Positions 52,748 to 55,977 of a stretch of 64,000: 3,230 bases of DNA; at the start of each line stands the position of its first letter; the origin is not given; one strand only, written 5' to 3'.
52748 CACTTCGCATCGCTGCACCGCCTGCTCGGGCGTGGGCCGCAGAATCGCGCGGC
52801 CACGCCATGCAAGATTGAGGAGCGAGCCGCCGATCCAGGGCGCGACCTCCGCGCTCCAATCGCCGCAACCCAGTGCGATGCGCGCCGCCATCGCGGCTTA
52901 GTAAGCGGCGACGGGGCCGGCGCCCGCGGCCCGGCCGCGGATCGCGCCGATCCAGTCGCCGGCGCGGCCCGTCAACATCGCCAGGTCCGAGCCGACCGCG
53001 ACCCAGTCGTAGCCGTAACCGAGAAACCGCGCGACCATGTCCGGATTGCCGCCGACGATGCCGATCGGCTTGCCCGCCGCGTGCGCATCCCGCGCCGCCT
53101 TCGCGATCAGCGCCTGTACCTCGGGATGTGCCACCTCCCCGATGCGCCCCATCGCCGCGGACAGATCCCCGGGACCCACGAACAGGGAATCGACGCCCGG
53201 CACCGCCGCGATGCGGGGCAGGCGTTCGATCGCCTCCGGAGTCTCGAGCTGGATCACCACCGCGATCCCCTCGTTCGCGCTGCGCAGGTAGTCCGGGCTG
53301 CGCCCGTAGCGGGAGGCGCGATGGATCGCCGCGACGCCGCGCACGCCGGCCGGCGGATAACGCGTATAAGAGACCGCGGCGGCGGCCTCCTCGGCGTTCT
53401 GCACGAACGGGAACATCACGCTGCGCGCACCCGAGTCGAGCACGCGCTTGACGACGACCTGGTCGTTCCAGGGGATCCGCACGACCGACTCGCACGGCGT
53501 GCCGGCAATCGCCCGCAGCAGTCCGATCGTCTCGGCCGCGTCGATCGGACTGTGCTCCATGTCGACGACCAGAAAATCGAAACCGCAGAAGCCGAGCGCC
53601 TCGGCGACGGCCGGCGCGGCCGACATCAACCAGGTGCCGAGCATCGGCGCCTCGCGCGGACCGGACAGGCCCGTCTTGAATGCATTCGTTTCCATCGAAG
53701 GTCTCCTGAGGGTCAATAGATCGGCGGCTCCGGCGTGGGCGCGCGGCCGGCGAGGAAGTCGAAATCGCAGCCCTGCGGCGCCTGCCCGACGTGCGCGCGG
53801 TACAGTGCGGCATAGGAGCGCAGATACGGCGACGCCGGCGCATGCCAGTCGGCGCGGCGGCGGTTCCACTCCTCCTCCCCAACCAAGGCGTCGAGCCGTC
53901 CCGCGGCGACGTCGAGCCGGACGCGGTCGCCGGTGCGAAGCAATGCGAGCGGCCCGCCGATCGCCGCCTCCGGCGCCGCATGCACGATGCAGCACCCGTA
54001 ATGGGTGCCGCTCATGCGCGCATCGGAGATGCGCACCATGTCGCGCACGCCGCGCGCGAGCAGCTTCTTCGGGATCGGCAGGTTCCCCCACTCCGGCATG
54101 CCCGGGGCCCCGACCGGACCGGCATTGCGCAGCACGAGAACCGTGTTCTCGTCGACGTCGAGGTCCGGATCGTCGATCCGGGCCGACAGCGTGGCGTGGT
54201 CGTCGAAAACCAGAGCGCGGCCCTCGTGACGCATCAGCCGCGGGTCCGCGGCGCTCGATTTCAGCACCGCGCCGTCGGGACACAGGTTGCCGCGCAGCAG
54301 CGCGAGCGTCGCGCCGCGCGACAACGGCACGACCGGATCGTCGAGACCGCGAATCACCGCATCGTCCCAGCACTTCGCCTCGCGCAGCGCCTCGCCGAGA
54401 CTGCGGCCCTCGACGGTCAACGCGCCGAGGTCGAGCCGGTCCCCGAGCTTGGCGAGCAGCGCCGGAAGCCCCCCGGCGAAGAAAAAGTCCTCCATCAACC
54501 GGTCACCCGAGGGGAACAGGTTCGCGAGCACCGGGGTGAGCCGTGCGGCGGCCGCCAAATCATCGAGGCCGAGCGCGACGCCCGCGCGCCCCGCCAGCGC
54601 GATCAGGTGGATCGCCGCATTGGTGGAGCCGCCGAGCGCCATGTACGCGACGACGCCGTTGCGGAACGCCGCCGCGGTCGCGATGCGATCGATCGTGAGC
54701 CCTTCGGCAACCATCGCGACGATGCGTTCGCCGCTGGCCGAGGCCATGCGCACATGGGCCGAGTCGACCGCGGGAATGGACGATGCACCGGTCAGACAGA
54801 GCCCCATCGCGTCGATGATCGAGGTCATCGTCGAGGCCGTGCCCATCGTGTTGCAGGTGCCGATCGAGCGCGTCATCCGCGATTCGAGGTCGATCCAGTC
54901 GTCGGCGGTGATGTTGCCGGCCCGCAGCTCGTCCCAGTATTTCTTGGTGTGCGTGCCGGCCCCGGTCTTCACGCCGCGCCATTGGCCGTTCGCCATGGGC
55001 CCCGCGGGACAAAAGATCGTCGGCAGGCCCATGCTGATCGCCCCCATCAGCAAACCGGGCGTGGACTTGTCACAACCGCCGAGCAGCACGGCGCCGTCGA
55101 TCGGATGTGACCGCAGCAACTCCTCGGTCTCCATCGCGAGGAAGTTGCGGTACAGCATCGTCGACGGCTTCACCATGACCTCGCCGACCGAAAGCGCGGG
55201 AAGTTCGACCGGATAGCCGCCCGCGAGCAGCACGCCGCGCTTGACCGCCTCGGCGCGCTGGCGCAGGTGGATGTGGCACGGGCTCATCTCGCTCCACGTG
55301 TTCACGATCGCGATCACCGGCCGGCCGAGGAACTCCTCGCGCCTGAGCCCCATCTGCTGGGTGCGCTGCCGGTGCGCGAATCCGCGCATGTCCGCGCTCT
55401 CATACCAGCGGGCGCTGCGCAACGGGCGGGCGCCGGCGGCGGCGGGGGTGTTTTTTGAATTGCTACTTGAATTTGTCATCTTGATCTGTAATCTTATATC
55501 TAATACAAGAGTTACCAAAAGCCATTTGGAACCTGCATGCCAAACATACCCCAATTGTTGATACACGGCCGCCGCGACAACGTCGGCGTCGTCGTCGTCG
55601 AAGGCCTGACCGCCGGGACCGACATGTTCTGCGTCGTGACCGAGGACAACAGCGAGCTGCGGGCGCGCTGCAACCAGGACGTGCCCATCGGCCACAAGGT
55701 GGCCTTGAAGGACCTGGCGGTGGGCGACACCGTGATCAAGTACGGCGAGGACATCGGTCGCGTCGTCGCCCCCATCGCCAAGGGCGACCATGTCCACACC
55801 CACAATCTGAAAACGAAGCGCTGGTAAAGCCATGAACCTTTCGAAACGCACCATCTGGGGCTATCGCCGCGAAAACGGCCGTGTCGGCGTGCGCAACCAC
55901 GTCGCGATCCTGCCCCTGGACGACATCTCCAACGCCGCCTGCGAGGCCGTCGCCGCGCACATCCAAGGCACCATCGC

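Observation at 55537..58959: SuyAB-like split lyase with two stereo-complementary-looking 2-hydroxyacid dehydrogenases forms a four-gene desulfonation operon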

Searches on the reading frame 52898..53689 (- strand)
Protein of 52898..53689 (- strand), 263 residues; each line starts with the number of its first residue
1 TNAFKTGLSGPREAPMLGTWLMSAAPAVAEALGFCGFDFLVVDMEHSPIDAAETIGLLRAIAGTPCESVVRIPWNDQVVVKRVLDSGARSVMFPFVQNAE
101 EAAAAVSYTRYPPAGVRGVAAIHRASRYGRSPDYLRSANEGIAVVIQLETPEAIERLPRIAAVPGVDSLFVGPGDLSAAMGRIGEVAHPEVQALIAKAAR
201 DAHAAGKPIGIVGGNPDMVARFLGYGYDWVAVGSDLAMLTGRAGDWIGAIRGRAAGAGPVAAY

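Call 3: search_protein_families(library=pfam, proteins=[window:52898-53689:-])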
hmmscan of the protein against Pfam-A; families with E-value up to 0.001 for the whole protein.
window:52898-53689:- (263 aa): 2 families
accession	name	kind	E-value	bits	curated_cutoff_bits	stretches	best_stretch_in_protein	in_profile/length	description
PF03328.21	HpcH_HpaI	-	2.6e-43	148.3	25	1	18-238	3-217/221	HpcH/HpaI aldolase/citrate lyase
PF02896.24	PEP-utilizers_C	-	0.00029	20.5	22.8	0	185-233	226-277/293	PEP-utilising enzyme, PEP-binding domain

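Call 4: search_protein_families(library=ncbifam, proteins=[window:52898-53689:-])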
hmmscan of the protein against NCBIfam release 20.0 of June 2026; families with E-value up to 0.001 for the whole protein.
window:52898-53689:- (263 aa): 4 families
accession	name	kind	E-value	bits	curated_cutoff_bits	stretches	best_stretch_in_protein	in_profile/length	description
NF007849.0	PRK10558.1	equivalog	1.1e-72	244.5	393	1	2-240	8-244/256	2-dehydro-3-deoxyglucarate aldolase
TIGR03239.1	GarL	equivalog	7e-71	238.7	406.75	1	14-240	11-237/249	2-dehydro-3-deoxyglucarate aldolase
TIGR02311.1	HpaI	equivalog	1.5e-69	234.2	368.8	1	2-241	1-239/249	4-hydroxy-2-oxoheptanedioate aldolase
NF007521.0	PRK10128.1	equivalog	2.4e-52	178.1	441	1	2-242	7-245/267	2-keto-3-deoxy-L-rhamnonate aldolase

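Call 68: search_solved_structures(query=window:52898-53689:-, max_evalue=1e-30)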
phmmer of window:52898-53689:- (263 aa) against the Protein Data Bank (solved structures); distinct sequences matched with E-value up to 1e-30: 17.
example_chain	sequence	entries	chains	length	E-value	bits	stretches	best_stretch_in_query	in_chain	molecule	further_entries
2v5j_A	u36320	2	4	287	1.8e-62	214.4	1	2-256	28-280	2,4-DIHYDROXYHEPT-2-ENE-1,7-DIOIC ACID ALDOLASE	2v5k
4b5s_A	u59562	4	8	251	2.6e-62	213.9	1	2-247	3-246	4-HYDROXY-2-OXO-HEPTANE-1,7-DIOATE ALDOLASE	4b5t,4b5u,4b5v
4b5w_A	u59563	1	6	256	1.4e-61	211.6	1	2-253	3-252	4-HYDROXY-2-OXO-HEPTANE-1,7-DIOATE ALDOLASE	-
4b5x_A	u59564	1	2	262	2.2e-61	210.9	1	2-256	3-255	4-HYDROXY-2-OXO-HEPTANE-1,7-DIOATE ALDOLASE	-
1dxe_A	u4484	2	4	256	6.7e-59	202.8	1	2-239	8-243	2-DEHYDRO-3-DEOXY-GALACTARATE ALDOLASE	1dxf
4mf4_A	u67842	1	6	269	4.1e-56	193.6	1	2-240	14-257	HpcH/HpaI aldolase/citrate lyase family protein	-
7v8t_A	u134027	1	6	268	1.8e-52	181.7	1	4-255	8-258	2,4-dihydroxyhept-2-ene-1,7-dioic acid aldolase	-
7et8_A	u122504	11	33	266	1.3e-49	172.3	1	15-240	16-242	4-hydroxy-2-oxoheptanedioate aldolase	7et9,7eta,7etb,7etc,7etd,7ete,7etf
2vws_A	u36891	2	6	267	5.7e-49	170.2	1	15-240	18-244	YFAU, 2-KETO-3-DEOXY SUGAR ALDOLASE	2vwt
6r62_A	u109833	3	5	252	2.4e-35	125.6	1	14-247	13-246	HpcH/HpaI aldolase | hydroxyketoacid aldolase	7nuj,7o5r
7o5i_A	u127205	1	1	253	2.4e-35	125.6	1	14-247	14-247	HpcH/HpaI aldolase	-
8adq_A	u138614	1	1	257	2.5e-35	125.5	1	14-247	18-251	HpcH/HpaI aldolase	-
7nr1_A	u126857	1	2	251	2.9e-35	125.3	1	14-247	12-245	HpcH/HpaI aldolase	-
7nnk_A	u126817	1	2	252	2.9e-35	125.3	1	14-247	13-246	HpcH/HpaI aldolase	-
7o5w_AAA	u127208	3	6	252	5.5e-35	124.4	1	14-247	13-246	HpcH/HpaI aldolase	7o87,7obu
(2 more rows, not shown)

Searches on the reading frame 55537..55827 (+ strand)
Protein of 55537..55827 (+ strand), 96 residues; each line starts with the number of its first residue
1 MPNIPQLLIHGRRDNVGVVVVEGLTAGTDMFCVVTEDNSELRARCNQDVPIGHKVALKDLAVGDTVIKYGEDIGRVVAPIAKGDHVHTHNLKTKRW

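Call 3: search_protein_families(library=pfam, proteins=[window:55537-55827:+])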
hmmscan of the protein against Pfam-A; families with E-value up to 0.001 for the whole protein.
window:55537-55827:+ (96 aa): 1 family
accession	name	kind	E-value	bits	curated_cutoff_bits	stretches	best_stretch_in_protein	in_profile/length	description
PF08666.17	SAF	-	0.00035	21.5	21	1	60-92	30-63/63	SAF domain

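Call 4: search_protein_families(library=ncbifam, proteins=[window:55537-55827:+])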
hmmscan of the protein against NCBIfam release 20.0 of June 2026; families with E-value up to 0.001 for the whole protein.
window:55537-55827:+ (96 aa): 1 family
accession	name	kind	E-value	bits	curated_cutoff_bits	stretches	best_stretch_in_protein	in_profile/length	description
TIGR03248.1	galactar-dH20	equivalog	2.2e-10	39.6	730.85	1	12-92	7-79/507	galactarate dehydratase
